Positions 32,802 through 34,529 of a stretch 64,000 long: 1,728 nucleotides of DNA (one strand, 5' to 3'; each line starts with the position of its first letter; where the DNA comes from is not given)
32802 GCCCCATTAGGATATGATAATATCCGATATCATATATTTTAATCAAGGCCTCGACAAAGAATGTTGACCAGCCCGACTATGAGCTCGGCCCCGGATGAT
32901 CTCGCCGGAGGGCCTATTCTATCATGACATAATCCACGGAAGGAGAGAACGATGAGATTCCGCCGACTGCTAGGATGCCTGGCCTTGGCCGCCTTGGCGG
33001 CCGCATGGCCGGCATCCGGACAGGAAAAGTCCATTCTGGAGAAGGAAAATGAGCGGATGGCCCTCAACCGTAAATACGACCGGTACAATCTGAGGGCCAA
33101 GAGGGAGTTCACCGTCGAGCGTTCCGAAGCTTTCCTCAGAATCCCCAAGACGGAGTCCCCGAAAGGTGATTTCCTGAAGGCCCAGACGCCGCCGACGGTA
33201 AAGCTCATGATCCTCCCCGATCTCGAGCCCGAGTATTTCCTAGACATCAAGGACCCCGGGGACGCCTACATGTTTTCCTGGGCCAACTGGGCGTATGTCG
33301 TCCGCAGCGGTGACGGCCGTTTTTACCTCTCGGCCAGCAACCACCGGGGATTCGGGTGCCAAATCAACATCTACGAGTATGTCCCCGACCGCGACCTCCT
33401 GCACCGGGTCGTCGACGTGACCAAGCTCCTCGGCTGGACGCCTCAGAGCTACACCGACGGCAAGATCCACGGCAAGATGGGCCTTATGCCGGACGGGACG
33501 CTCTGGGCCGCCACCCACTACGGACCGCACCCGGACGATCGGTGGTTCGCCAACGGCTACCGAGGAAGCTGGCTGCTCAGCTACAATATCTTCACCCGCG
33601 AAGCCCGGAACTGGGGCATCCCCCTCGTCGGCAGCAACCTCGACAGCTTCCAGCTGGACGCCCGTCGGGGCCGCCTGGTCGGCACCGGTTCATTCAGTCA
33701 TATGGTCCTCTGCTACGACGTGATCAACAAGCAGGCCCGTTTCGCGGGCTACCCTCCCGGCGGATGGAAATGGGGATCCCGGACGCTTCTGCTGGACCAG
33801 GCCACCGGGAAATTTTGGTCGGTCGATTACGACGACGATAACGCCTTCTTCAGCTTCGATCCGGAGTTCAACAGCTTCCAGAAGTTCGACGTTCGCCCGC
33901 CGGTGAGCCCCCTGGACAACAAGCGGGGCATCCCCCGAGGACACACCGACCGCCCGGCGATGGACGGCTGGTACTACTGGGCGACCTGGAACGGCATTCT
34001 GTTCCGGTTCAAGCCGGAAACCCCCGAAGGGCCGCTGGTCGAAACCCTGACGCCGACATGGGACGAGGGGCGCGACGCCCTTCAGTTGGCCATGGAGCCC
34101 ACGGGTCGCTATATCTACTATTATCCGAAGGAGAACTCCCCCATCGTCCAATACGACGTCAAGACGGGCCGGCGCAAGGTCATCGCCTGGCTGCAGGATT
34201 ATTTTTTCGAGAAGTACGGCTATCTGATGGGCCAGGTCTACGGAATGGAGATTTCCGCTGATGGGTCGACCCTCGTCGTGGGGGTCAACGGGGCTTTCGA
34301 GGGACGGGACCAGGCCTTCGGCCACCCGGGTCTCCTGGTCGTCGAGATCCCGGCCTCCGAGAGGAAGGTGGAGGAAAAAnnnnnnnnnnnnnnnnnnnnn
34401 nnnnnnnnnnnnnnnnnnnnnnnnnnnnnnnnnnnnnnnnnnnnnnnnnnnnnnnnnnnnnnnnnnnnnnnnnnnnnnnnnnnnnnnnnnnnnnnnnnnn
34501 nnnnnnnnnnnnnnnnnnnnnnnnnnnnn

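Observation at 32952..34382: Novel three-member paralogous family of secreted ~475-520 aa β-propeller-like proteins (A 7249..8805, B 32952..34382, C 59630..61051)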

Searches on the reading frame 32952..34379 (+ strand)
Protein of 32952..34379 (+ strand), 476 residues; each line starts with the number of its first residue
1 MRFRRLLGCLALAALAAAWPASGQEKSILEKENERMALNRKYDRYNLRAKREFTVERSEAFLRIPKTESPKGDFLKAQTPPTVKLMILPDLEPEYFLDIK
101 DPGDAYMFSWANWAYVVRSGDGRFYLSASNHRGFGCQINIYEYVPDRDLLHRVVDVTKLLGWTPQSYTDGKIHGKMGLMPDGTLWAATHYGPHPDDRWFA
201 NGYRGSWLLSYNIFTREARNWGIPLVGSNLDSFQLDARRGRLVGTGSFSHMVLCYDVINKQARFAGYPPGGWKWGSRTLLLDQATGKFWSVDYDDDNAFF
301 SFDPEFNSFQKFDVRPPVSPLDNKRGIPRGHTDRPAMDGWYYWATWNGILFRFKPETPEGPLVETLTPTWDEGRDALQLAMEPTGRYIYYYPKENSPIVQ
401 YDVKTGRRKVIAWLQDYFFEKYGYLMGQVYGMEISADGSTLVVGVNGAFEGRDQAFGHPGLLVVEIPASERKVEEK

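Call 5: search_protein_families(library=pfam, proteins=[window:32952-34379:+], max_evalue=1)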
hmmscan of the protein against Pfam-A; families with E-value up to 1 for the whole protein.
window:32952-34379:+ (476 aa): 0 families

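Call 6: search_protein_families(library=ncbifam, proteins=[window:32952-34379:+], max_evalue=1)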
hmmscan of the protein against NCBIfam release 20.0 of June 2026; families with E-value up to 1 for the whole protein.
window:32952-34379:+ (476 aa): 0 families

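Call 10: find_homologous_proteins(query=window:32952-34379:+)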
Query window:32952-34379:+ (476 aa): 172 proteins with E <= 0.001 among 8000 candidates; the best 120 are listed.
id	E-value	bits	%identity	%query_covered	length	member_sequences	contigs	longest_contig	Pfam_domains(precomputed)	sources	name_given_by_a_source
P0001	0.0e+0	1138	100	100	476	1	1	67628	-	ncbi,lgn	-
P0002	3.7e-285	964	84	100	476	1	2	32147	-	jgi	jgi:hypothetical protein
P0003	1.5e-239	814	71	97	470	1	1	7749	-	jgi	jgi:hypothetical protein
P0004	1.1e-234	798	67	100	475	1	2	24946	-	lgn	-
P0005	3.3e-216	737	64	99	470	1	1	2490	-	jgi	-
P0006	1.4e-211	722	62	100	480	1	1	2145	-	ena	-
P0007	2.1e-211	721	65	94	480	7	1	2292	-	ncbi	-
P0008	1.3e-207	708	83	74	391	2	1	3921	-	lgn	-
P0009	1.6e-200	685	61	99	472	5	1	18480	-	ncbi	-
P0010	7.1e-200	683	62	99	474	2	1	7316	-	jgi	jgi:hypothetical protein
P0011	4.8e-199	680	63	92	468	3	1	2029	-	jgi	-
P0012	4.5e-198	677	60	98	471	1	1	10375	-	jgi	jgi:hypothetical protein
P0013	5.3e-198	677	61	96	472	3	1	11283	-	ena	-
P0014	7.3e-197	673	59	98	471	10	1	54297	-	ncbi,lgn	-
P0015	1.4e-196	672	61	94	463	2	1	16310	-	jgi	-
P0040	1.3e-174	600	54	97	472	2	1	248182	-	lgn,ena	-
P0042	1.6e-173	596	57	93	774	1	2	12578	PF01841.26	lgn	-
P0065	5.9e-168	578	52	98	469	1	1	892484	-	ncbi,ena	-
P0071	2.4e-166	572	55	94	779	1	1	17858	PF01841.26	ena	-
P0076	6.0e-165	568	56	93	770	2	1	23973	PF01841.26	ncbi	ncbi:MAG: transglutaminase domain-containing protein [Armatimonadota bacterium]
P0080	1.2e-163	563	54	97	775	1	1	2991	PF01841.26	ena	-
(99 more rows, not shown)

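Call 19: find_encoding_contigs(protein=P0076, flank=8000, max_places=3)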
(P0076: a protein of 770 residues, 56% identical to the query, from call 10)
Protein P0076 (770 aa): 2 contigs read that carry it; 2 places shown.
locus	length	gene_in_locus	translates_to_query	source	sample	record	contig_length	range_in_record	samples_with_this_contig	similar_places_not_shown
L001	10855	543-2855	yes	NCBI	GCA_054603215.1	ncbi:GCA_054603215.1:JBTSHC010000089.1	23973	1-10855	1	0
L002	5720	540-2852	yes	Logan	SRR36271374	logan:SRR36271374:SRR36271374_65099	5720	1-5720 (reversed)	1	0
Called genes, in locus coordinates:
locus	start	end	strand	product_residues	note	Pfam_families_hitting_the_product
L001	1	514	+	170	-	PF13485:Peptidase_MA_2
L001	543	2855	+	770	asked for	PF01841:Transglut_core (faint)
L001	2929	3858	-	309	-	PF01699:Na_Ca_ex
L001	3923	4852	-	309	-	PF01699:Na_Ca_ex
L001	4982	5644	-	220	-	PF13472:Lipase_GDSL_2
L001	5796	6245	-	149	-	PF01625:PMSR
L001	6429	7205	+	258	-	-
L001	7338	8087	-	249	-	PF04909:Amidohydro_2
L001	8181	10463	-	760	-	PF16126:DUF4838, PF02837:Glyco_hydro_2_N, PF22666:Glyco_hydro_2_N2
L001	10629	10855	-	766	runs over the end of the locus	-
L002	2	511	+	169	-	?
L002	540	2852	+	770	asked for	PF01841:Transglut_core (faint)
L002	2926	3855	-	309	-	PF01699:Na_Ca_ex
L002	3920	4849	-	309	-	PF01699:Na_Ca_ex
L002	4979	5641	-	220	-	PF13472:Lipase_GDSL_2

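Call 20: find_encoding_contigs(protein=P0065, flank=8000, max_places=2)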
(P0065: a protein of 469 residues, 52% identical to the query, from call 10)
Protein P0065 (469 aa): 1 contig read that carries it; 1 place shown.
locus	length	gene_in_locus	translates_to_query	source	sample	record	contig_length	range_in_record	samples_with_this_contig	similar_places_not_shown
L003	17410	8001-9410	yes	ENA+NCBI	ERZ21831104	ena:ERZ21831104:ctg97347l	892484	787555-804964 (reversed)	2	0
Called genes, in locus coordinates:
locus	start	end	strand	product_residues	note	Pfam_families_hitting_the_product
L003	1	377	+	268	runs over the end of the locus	PF00950:ABC-3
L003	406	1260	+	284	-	PF00950:ABC-3, PF01032:FecCD (weak)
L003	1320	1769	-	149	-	PF01402:RHH_1 (weak), PF08753:NikR_C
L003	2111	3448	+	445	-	-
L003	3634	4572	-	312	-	PF13489:Methyltransf_23, PF13649:Methyltransf_25, PF13847:Methyltransf_31 (weak), PF08241:Methyltransf_11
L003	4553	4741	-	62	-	-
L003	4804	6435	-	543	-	PF04015:DUF362, PF18962:Por_Secre_tail (weak)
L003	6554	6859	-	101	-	PF22263:DUF6951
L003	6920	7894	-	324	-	PF23023:Anti-Pycsar_Apyc1, PF12706:Lactamase_B_2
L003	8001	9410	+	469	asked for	-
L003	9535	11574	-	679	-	PF01209:Ubie_methyltran (faint), PF13489:Methyltransf_23, PF08241:Methyltransf_11, PF08242:Methyltransf_12 (weak), PF13649:Methyltransf_25, PF13847:Methyltransf_31, PF07478:Dala_Dala_lig_C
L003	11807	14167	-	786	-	PF01120:Alpha_L_fucos, PF14871:GHL6, PF08532:Glyco_hydro_42M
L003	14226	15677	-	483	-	-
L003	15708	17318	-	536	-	PF09492:Pec_lyase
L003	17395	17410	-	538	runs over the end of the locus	PF03629:SASA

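Call 21: find_encoding_contigs(protein=P0040, flank=8000, max_places=2)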
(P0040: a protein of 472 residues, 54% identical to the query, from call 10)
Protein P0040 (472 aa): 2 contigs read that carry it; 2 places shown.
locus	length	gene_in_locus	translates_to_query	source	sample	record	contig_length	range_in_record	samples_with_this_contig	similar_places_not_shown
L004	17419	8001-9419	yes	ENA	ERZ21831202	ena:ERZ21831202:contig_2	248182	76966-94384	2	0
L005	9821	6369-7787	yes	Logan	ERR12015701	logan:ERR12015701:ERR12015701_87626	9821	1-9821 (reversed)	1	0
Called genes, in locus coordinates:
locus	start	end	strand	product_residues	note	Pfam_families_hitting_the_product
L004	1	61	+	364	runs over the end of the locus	PF00291:PALP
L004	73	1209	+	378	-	PF00704:Glyco_hydro_18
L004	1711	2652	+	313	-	PF01261:AP_endonuc_2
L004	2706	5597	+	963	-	PF11369:DUF3160, PF18962:Por_Secre_tail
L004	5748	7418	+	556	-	-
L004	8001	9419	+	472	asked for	-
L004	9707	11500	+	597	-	PF13860:FlgD_ig (weak), PF18962:Por_Secre_tail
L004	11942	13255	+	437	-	PF13385:Laminin_G_3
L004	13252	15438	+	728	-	-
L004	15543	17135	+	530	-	-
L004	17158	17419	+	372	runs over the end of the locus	PF14871:GHL6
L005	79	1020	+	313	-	PF01261:AP_endonuc_2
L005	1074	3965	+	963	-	PF11369:DUF3160, PF18962:Por_Secre_tail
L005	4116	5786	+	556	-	-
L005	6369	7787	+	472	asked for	-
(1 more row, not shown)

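Call 30: predict_structure(alignment_id=A2)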
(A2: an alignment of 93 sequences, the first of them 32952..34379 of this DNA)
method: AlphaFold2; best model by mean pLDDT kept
length: 476 residues; sequences in the alignment: 93
mean_pLDDT: 95.3   pTM: 0.92
mean pLDDT of the five models: 95.3, 94.6, 94.4, 94.3, 94.0
residues with pLDDT >= 90: 437; 70-90: 33; 50-70: 5; < 50: 1
segments of 3 or more residues with pLDDT < 50: none
pLDDT, mean of each block of 10 residues (from residue 1): 86 82 85 97 98 98 96 97 98 95 92 97 98 95 98 98 93 96 97 92 95 98 94 97 93 98 96 93 98 96 98 97 95 98 98 97 98 96 98 96 98 97 94 98 98 94 98 74
secondary structure, 60 per line:
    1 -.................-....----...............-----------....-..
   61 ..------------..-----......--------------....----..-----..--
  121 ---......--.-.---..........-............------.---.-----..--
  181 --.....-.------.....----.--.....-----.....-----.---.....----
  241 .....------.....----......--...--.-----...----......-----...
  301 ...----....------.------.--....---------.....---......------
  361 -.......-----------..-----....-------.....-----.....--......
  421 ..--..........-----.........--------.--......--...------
elements in order: H2-18 H20-23 H28-42 E54-57 H59-62 E82-87 E124-129 E138-144 E149-155 H156-160 E183-187 H196-200 E208-212 E218-222 E232-236 E241-245 E252-256 E261-266 E280-282 E287-292 E298-303 E308-311 E328-331 E341-345 E349-354 E362-368 E387-390 E398-402 E408-412 H415-422 E425-434 E440-448 E460-465

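Call 35: fold_search(model_id=the predicted structure, library=pdb)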
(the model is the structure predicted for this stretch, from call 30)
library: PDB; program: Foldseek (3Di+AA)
matches with E <= 10: 1644; with E <= 0.001: 1331
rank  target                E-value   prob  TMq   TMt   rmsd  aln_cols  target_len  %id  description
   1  4h5j_A                2.6e-11  1.00  0.51  0.67   5.0       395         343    6  Crystal Structure of the Guanine Nucleotide Exchange Factor Sec12 (P64 form) (released 2012-11-07)
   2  8glv_Cq               2.9e-11  1.00  0.33  0.16  19.5       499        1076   12  96-nm repeat unit of doublet microtubules from Chlamydomonas reinhardtii flagella (released 2023-05-31)
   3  7seu_D                3.5e-11  1.00  0.48  0.69   7.0       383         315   14  Crystal structure of E coli contaminant protein YncE co-purified with a plant protein (released 2022-04-20)
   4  9e2g_2B               7.4e-11  1.00  0.41  0.32  19.2       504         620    9  Cryo-EM structure of 48 nm repeat of microtubule doublet from T. brucei flagellum (released 2025-03-12)
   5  3vh0_A                9.6e-11  1.00  0.49  0.70   6.4       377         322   14  Crystal structure of E. coli YncE complexed with DNA (released 2011-11-16)
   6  8glv_Cp               1.5e-10  1.00  0.33  0.16  16.6       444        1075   11  96-nm repeat unit of doublet microtubules from Chlamydomonas reinhardtii flagella (released 2023-05-31)
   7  1gxr_B                1.9e-10  1.00  0.46  0.65  12.3       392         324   12  WD40 Region of Human Groucho/TLE1 (released 2002-06-13)
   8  3vgz_C                2.3e-10  1.00  0.50  0.71   6.1       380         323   14  Crystal structure of E. coli YncE (released 2011-11-16)
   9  5i2t                  2.9e-10  1.00  0.42  0.34  19.8       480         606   11  Domain characterization of the WD protein Pwp2 and their relevance in ribosome biogenesis (released 2017-06-21)
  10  3vgz_A                3.6e-10  1.00  0.49  0.70   6.3       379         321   14  Crystal structure of E. coli YncE (released 2011-11-16)
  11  2dso_A                3.8e-10  1.00  0.38  0.53  10.3       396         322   11  Crystal structure of D138N mutant of Drp35, a 35kDa drug responsive protein from Staphylococcus aureus (released 2006-12-12)
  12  2dg0_F                4.0e-10  1.00  0.38  0.53  10.3       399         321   11  Crystal structure of Drp35, a 35kDa drug responsive protein from Staphylococcus aureus (released 2006-12-12)
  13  6rxt_UA               4.6e-10  1.00  0.32  0.19  21.9       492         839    9  Cryo-EM structure of the 90S pre-ribosome (Kre33-Noc4) from Chaetomium thermophilum, state A (released 2019-08-14)
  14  4h5i_B                5.1e-10  1.00  0.50  0.66   4.9       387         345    7  Crystal Structure of the Guanine Nucleotide Exchange Factor Sec12 (P1 form) (released 2012-11-07)
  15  9e78_0L               5.7e-10  1.00  0.45  0.35   9.8       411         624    9  48-nm repeat of the Leishmania tarentolae doublet microtubule (released 2025-03-12)
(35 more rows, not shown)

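Call 41: search_solved_structures(query=A2, max_evalue=10)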
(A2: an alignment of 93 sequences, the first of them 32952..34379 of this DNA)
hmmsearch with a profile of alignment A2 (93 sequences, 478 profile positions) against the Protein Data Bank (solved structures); distinct sequences matched with E-value up to 10: 7.
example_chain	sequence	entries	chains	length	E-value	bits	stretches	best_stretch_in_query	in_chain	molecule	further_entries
6tjf_A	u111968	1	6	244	9.1e-05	24.5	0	336-358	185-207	Cake6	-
6tje_A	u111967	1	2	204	0.00086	21.3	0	336-358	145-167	Cake5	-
6tjd_A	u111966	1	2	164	0.01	17.8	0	336-358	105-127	Cake4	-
24yw_3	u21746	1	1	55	0.069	15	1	278-312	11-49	Large ribosomal subunit protein bL33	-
6tjc_A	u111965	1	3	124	0.15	13.9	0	336-358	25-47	Cake3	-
7pkt_z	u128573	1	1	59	0.46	12.3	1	282-313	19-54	Mitochondrial ribosomal protein L33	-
7a99_A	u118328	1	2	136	1.8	10.3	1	407-456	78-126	Amino acid ABC transporter, periplasmic amino acid-binding protein,Amino acid ABC transpor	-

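Call 45: find_encoding_contigs(protein=P0002, flank=10000, max_places=2)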
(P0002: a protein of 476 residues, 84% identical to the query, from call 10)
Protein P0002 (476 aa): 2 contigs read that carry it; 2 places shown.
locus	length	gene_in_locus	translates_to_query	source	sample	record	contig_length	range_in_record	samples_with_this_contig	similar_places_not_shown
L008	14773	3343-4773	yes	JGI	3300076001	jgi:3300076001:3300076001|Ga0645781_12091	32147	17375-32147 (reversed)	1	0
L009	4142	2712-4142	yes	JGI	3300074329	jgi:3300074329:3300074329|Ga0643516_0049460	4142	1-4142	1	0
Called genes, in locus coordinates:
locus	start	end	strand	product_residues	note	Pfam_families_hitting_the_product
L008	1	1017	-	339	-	?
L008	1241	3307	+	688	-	PF06452:CBM9_1 (weak), PF03781:FGE-sulfatase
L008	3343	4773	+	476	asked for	-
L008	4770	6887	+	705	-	-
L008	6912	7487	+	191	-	PF16126:DUF4838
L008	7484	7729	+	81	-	-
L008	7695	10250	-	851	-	PF00756:Esterase (weak), PF00326:Peptidase_S9 (weak)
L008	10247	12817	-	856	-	PF00756:Esterase (weak), PF00326:Peptidase_S9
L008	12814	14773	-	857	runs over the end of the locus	PF00326:Peptidase_S9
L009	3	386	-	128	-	?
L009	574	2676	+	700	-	PF06452:CBM9_1 (weak), PF03781:FGE-sulfatase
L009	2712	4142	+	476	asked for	?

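Call 48: find_related_loci(query=A3, collection=genome_contigs, flank=8000)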
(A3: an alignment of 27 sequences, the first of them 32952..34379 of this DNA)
Query A3 (476 aa) in genome_contigs; peptide patterns used: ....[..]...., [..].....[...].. (x = any residue, [..] = any of these).
56 stretches matched a pattern; 33 encode a relative of the query (tblastn E <= 1e-3); 33 distinct loci.
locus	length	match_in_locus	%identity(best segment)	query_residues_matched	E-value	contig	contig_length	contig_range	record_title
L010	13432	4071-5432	66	24-472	0e+0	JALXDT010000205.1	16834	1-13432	MAG: Candidatus Aminicenantes bacterium isolate T2_metabat2_scaf2bin.326 T2_NODE_3333_length_16834_cov_2.515353, whole g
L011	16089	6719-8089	65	21-472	0e+0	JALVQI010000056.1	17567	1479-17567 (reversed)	MAG: Candidatus Aminicenantes bacterium isolate A3_metabat2_scaf2bin.042 A3_NODE_1733_length_17567_cov_14.398222, whole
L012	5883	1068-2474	59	1-473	0e+0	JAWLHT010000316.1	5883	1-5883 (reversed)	MAG: Candidatus Latescibacterota bacterium isolate 30dZY2.bin.79 NODE_16548_length_5883_cov_3.697960, whole genome shotg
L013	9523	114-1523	59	1-472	0e+0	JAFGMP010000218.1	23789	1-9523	MAG: Candidatus Latescibacterota bacterium isolate Zod_Metabat.481 k87_4154244, whole genome shotgun sequence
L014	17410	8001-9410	55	1-471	5e-179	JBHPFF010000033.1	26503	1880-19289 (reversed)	Candidatus Latescibacterota bacterium isolate SAG AM-311-I19 NODE_33_length_26503_cov_29.112447, whole genome shotgun se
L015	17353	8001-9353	58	23-471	3e-176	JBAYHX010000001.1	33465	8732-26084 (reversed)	MAG: Candidatus Latescibacterota bacterium isolate SO_2016_GW1_16 scaffold02375_OW334_2016, whole genome shotgun sequenc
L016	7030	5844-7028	63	30-428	1e-175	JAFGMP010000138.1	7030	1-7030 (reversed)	MAG: Candidatus Latescibacterota bacterium isolate Zod_Metabat.481 k87_2462322, whole genome shotgun sequence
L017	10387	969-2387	54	1-472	9e-170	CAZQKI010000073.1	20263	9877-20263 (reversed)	MAG TPA_asm: uncultured Lentisphaerales bacterium isolate SRP272421_co1_165 genome assembly, contig: NODE_7054_length_20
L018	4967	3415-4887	53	2-471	4e-172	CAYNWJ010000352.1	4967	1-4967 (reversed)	MAG TPA_asm: uncultured bacterium isolate SRP141376_co4_255 genome assembly, contig: NODE_27560_length_4967_cov_3.689739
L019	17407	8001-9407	53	2-475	2e-168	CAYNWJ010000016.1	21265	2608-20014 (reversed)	MAG TPA_asm: uncultured bacterium isolate SRP141376_co4_255 genome assembly, contig: NODE_4362_length_21265_cov_3.783404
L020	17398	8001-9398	52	5-471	2e-167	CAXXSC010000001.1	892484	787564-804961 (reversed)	MAG: Candidatus Latescibacterota bacterium isolate 3219b954-e10d-4382-8a72-06d1161b35cc genome assembly, contig: contig_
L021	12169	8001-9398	53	3-473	2e-164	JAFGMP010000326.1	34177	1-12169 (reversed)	MAG: Candidatus Latescibacterota bacterium isolate Zod_Metabat.481 k87_6478041, whole genome shotgun sequence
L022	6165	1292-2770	51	1-472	2e-163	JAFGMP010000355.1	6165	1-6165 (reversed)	MAG: Candidatus Latescibacterota bacterium isolate Zod_Metabat.481 k87_7380270, whole genome shotgun sequence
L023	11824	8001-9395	52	1-472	2e-161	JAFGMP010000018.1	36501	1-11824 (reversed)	MAG: Candidatus Latescibacterota bacterium isolate Zod_Metabat.481 k87_290198, whole genome shotgun sequence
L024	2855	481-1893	52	2-471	3e-168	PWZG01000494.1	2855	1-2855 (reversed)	MAG: PVC group bacterium isolate T3Sed10_164 T3-Sed10-C111360, whole genome shotgun sequence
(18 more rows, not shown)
